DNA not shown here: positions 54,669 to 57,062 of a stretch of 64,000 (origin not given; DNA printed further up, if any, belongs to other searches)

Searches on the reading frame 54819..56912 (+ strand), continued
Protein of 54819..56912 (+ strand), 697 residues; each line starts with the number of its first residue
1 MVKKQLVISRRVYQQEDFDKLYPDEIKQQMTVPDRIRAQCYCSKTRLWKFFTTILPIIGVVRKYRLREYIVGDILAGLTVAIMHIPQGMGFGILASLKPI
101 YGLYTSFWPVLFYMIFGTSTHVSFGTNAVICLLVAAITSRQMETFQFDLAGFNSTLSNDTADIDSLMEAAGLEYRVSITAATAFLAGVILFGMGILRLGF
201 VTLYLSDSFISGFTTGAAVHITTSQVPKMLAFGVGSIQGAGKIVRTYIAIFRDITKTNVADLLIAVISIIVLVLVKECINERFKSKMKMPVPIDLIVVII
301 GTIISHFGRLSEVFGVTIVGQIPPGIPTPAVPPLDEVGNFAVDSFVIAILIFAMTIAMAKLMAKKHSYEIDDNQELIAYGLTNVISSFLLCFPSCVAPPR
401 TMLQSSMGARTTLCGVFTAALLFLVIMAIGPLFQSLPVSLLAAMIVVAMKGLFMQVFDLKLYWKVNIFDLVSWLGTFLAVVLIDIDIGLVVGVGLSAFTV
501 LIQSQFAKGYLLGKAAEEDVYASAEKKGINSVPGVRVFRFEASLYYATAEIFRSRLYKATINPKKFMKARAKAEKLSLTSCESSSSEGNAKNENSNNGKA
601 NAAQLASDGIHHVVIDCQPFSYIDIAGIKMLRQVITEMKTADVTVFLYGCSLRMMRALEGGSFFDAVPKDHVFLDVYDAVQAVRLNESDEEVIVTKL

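Call 48: search_solved_structures(query=window:54819-56909:+, max_evalue=1e-100, show_alignments=2)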
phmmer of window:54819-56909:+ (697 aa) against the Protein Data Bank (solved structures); distinct sequences matched with E-value up to 1e-100: 12.
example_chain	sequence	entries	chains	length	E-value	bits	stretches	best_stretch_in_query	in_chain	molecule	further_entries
7v73_A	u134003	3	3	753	3.9e-148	498.2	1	5-575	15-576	Prestin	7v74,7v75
7xlm_A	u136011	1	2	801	1.4e-135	456.8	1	33-692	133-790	Sulfate transporter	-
8tnw_A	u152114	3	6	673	6.3e-135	454.6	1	34-682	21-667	Sulfate transporter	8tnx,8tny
8sgw_C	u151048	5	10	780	2.3e-121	409.8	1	6-562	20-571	Pendrin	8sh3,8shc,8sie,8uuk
7lgu_A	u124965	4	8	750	2.3e-117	396.5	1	27-576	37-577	Prestin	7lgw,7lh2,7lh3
7s8x_A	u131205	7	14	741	3e-117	396.2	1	24-608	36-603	Prestin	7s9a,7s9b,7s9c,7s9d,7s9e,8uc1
7wk1_A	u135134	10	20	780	5.9e-116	391.9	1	7-556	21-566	Pendrin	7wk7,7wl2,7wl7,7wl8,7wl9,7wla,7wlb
8opq_A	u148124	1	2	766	3.2e-115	389.5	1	36-558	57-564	Solute carrier family 26 member 6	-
7sun_A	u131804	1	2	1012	1.2e-114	387.5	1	27-575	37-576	Prestin, Enhanced Yellow Fluorescent Protein chimera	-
7xuh_A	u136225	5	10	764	3.8e-106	359.5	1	5-574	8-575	Chloride anion exchanger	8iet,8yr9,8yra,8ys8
8x1q_A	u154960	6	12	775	4.1e-106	359.4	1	5-574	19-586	Chloride anion exchanger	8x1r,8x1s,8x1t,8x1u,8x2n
7xuj_A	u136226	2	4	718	9.8e-106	358.1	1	5-574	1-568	Chloride anion exchanger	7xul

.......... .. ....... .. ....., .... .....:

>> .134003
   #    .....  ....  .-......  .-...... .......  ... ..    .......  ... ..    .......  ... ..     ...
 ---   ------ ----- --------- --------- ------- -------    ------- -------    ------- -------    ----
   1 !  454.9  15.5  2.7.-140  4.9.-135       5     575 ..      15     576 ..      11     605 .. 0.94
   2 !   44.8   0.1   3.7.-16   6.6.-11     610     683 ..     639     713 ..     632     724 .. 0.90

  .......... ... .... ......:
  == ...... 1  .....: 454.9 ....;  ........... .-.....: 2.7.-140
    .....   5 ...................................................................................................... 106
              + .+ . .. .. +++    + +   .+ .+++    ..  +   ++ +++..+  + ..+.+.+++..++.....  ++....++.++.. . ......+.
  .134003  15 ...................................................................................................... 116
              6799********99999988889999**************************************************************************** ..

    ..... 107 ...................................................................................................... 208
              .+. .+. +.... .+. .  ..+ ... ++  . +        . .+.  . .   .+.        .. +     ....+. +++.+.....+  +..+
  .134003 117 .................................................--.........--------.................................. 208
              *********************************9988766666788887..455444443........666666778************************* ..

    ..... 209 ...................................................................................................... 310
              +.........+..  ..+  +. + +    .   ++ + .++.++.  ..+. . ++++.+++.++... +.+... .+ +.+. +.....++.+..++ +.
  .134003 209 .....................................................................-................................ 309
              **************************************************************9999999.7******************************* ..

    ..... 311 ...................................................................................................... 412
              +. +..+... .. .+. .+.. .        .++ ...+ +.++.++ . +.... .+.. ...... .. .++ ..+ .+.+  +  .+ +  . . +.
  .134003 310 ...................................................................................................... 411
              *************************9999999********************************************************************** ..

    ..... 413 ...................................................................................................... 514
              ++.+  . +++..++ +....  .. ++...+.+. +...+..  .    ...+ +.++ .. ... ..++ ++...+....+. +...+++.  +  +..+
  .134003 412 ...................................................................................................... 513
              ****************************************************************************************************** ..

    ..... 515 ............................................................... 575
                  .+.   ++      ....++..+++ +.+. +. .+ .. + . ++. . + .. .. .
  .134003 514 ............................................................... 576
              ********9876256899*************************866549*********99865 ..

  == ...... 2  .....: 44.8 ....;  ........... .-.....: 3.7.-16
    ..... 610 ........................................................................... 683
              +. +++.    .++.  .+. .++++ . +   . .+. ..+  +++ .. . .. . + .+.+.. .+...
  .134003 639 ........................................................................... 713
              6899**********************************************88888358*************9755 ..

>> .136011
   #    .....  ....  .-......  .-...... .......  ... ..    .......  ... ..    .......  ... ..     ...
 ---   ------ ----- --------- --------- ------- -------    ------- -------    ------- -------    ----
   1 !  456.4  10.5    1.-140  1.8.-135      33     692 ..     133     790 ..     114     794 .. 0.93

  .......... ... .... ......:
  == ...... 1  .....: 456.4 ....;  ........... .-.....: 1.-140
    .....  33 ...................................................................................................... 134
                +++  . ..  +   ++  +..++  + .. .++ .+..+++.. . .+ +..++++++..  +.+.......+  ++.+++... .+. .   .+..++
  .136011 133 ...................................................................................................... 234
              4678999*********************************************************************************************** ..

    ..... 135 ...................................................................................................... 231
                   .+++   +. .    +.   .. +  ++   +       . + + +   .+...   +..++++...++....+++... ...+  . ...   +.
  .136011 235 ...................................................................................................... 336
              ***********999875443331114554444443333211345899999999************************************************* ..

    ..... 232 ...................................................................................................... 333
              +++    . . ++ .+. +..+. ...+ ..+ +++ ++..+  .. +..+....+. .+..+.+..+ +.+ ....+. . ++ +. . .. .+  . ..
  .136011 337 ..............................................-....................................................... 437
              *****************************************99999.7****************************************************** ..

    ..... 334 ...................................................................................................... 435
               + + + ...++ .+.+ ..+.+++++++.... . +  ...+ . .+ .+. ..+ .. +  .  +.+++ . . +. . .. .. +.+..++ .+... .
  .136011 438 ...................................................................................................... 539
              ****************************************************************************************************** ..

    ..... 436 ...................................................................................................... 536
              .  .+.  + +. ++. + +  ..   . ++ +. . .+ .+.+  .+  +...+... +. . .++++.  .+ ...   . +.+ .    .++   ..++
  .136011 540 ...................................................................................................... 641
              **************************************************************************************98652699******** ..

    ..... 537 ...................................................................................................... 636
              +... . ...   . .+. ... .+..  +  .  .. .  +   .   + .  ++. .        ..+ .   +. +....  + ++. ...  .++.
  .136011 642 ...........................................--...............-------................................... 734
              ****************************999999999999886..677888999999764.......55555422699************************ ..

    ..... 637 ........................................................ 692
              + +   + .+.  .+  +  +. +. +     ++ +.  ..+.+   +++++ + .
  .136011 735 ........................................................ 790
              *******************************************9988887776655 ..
